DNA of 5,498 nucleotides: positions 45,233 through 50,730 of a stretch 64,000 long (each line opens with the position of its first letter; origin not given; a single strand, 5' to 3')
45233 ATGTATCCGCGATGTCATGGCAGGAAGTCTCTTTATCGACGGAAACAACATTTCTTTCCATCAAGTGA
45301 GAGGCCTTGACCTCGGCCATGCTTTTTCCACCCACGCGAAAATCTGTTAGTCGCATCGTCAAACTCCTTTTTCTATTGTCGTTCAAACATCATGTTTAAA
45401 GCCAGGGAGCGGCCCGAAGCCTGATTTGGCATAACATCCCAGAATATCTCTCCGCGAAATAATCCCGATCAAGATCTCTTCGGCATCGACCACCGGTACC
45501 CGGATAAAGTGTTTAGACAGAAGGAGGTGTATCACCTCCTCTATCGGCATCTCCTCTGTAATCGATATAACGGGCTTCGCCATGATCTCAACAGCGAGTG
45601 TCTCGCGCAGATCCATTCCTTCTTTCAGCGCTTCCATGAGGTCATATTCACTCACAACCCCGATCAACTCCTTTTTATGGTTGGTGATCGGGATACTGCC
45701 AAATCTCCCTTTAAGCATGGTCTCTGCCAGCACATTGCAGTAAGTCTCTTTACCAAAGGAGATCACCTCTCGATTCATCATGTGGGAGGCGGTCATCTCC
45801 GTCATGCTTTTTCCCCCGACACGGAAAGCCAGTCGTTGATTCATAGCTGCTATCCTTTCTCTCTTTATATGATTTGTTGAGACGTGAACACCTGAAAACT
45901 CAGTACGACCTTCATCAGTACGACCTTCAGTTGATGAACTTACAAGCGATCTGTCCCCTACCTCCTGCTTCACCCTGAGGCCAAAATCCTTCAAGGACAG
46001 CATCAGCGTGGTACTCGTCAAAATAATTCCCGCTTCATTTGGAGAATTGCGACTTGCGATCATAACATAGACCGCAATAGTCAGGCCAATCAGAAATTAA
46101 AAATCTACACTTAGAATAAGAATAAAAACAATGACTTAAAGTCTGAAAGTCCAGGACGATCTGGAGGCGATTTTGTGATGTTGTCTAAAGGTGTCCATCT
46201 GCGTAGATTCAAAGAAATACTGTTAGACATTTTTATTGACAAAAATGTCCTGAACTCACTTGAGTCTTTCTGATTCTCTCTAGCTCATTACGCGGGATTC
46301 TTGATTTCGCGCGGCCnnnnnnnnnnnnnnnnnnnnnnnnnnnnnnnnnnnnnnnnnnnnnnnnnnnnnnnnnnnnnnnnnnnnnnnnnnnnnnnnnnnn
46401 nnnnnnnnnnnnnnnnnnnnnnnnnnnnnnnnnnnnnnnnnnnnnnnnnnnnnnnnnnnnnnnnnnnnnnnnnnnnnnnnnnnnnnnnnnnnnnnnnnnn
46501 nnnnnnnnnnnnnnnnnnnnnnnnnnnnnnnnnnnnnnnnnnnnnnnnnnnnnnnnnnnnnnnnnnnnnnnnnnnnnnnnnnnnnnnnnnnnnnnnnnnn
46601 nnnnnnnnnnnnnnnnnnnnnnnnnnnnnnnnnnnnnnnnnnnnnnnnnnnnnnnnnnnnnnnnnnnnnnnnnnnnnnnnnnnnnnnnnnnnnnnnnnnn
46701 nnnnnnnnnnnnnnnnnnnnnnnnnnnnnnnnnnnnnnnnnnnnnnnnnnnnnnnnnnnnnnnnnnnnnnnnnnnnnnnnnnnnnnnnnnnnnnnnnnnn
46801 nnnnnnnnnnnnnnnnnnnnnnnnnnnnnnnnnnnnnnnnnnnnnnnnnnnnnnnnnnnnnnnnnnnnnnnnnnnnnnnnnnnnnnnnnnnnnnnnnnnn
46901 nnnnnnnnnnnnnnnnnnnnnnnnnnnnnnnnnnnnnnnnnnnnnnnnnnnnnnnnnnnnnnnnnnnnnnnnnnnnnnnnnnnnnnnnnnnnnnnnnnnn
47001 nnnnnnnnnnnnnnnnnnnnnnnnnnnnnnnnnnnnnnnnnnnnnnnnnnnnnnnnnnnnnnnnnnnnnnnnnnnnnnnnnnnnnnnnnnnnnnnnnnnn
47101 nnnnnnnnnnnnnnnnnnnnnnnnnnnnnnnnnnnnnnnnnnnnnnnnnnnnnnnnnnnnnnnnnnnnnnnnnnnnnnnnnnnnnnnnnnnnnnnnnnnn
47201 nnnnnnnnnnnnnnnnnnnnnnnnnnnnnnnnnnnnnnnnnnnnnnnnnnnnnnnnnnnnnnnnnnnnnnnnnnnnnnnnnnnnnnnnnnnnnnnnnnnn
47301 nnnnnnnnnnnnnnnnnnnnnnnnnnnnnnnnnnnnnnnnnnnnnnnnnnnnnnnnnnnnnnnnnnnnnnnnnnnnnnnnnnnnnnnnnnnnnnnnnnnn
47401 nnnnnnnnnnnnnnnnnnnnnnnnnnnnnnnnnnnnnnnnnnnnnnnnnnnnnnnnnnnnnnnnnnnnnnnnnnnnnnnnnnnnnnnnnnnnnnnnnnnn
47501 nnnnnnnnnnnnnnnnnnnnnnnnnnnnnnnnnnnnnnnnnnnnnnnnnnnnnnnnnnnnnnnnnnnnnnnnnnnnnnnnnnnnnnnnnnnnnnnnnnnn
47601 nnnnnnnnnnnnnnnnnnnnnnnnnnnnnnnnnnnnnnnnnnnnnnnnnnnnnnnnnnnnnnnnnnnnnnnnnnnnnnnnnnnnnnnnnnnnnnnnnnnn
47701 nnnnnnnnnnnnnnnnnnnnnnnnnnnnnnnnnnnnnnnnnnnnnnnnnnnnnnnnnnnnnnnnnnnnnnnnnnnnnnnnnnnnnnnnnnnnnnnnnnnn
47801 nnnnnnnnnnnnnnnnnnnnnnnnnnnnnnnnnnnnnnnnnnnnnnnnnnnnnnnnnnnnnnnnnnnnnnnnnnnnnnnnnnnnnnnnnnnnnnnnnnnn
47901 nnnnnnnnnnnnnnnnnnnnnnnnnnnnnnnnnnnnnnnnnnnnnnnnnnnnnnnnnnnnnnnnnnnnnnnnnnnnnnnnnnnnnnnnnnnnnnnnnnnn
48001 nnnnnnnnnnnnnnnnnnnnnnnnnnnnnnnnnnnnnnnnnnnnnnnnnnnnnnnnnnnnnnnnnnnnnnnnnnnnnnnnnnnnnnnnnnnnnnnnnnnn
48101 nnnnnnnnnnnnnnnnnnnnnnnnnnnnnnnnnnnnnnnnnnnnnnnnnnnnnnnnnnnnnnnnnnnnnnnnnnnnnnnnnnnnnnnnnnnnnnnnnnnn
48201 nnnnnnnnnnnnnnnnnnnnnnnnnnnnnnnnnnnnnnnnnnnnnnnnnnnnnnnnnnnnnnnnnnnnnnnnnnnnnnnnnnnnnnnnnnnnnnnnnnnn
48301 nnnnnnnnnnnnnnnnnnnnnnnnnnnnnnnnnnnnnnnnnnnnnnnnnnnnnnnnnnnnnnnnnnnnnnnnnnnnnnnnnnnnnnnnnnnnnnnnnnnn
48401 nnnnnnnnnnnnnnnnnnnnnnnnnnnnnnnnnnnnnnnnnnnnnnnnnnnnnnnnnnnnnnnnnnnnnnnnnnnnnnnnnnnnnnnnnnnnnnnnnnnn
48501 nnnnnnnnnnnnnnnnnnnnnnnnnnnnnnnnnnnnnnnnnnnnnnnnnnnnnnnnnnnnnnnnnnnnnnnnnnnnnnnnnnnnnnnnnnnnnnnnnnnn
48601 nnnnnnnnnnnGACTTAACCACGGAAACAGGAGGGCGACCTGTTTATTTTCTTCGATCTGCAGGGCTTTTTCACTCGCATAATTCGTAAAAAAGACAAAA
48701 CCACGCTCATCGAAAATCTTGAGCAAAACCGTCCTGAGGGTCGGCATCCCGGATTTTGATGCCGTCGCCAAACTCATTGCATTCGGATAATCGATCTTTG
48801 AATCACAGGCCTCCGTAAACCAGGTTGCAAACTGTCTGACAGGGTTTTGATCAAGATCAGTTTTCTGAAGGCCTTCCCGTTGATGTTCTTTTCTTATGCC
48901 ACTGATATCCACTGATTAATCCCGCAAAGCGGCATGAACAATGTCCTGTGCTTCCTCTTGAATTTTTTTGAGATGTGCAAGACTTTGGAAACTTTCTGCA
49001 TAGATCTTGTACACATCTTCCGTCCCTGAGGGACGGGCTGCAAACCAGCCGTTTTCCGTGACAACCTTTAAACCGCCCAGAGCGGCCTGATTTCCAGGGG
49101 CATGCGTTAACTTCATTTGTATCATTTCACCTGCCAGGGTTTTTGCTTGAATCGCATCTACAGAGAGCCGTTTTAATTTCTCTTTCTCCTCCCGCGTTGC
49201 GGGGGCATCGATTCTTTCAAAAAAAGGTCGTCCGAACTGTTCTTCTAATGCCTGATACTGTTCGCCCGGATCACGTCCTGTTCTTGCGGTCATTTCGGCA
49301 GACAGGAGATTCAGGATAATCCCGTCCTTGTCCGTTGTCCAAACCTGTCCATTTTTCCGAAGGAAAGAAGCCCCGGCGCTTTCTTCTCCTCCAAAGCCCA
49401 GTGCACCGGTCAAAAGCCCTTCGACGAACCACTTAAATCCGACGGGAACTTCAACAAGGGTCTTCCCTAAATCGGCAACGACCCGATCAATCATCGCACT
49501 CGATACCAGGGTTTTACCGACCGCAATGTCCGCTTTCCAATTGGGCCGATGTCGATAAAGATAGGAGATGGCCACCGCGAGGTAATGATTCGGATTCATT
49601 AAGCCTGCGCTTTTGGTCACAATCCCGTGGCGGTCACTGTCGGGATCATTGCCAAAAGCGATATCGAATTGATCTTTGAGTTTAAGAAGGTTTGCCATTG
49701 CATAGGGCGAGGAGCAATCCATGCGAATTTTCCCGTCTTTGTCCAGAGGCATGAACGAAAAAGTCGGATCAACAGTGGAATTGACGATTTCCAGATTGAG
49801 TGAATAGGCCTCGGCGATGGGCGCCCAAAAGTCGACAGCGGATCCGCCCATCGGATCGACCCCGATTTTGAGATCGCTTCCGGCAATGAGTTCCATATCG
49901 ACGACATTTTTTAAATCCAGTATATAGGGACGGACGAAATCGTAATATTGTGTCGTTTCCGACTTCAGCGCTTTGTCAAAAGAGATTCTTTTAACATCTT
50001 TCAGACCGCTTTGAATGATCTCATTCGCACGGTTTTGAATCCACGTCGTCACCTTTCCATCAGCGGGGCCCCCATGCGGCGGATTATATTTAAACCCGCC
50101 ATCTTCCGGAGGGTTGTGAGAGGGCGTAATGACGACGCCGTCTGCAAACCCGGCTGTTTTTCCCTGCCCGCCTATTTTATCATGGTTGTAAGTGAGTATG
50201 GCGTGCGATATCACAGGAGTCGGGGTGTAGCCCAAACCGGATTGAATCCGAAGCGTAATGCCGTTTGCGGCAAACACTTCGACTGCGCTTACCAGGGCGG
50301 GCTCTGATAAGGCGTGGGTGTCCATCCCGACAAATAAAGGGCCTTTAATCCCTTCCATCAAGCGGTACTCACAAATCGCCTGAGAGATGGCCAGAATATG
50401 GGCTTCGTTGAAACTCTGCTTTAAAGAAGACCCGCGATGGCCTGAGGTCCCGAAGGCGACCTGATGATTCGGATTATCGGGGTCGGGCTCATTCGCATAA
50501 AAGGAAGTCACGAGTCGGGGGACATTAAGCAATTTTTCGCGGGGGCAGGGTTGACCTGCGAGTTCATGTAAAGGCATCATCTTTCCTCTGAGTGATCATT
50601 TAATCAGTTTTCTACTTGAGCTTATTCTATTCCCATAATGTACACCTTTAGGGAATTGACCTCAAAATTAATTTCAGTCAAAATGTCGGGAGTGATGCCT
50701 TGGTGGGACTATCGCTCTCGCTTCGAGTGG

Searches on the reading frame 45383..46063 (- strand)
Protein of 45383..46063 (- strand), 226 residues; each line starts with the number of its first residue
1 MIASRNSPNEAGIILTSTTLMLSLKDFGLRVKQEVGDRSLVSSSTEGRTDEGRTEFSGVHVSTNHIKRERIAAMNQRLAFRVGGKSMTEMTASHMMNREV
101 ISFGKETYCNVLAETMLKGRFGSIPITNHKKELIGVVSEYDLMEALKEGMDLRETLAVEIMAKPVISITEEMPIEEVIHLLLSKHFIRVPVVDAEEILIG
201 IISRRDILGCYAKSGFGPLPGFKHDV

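Call 3: search_protein_families(library=pfam, proteins=[window:45383-46063:-], max_evalue=0.01)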
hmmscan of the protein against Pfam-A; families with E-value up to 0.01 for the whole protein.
window:45383-46063:- (226 aa): 1 family
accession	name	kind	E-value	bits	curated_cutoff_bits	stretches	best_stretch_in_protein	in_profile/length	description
PF00571.33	CBS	-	1.6e-25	89.6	24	2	159-210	3-54/57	CBS domain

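Call 4: search_protein_families(library=ncbifam, proteins=[window:45383-46063:-], max_evalue=0.01)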
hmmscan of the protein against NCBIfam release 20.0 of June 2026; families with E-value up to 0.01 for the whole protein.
window:45383-46063:- (226 aa): 26 families (the best 25 are shown)
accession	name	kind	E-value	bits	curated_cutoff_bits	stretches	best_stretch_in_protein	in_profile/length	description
NF041552.1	TF_PrdR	equivalog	1.9e-12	46.3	795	1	89-209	5-123/577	sigma-54 dependent transcriptional regulator PrdR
NF011443.0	PRK14869.1-5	equivalog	8.9e-12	44.2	335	2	91-147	249-305/546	putative manganese-dependent inorganic diphosphatase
NF041630.1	CBS_CbpB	equivalog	1e-11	44.9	125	1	117-209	38-133/143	cyclic-di-AMP-binding protein CbpB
TIGR01302.1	IMP_dehydrog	equivalog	1.1e-11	44.3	481.5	2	95-208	85-197/450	IMP dehydrogenase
NF011441.0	PRK14869.1-3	equivalog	8.1e-11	41.2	753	2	94-147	250-304/548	putative manganese-dependent inorganic diphosphatase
NF011447.0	PRK14869.2-3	equivalog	2.3e-10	39.7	522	2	157-216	70-129/540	putative manganese-dependent inorganic diphosphatase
NF011449.0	PRK14869.2-5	equivalog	1.1e-09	37.9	411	2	159-209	152-203/451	putative manganese-dependent inorganic diphosphatase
TIGR00400.1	mgtE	equivalog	1.3e-09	37.3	232.75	1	126-209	172-249/450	magnesium transporter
NF011440.0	PRK14869.1-2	equivalog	1.4e-09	37.1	746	2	91-146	243-298/541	putative manganese-dependent inorganic diphosphatase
NF038279.1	TF_CBS_SpxR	exception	5.4e-09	35.3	600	2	158-209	252-303/427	CBS-HotDog domain-containing transcription factor SpxR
NF011442.0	PRK14869.1-4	equivalog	2e-08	33.2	400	1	160-213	75-128/543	putative manganese-dependent inorganic diphosphatase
NF011444.0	PRK14869.1-6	equivalog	3.2e-08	32.6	1105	1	95-147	252-304/547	putative manganese-dependent inorganic diphosphatase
NF053603.1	HhpR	exception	3.9e-08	32.8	520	1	151-208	218-275/282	CBS domain-containing high hydrostatic pressure regulator HhpR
NF053704.1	TransRegCcpNBacil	equivalog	9.1e-08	31.7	260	1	152-208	72-127/208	transcriptional regulator CcpN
NF053863.1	DS11_antiphage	equivalog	1.3e-07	31.1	260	1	96-207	81-188/305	CBS domain-containing anti-phage protein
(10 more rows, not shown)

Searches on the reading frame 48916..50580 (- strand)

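Call 39: search_protein_families(library=pfam, proteins=[window:48916-50580:-], max_evalue=0.001)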
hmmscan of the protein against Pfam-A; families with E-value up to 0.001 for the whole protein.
window:48916-50580:- (554 aa): 4 families
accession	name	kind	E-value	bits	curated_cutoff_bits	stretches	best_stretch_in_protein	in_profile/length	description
PF02878.22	PGM_PMM_I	-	6.9e-31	107.2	22.5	1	42-188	3-134/138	Phosphoglucomutase/phosphomannomutase, alpha/beta/alpha domain I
PF02880.22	PGM_PMM_III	-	9.3e-28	97.1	20.7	1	329-447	1-113/115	Phosphoglucomutase/phosphomannomutase, alpha/beta/alpha domain III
PF02879.22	PGM_PMM_II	-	1.6e-12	48.3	29.3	1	218-323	2-101/103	Phosphoglucomutase/phosphomannomutase, alpha/beta/alpha domain II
PF00408.26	PGM_PMM_IV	-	2.4e-08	34.3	23.1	1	500-544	22-65/68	Phosphoglucomutase/phosphomannomutase, C-terminal domain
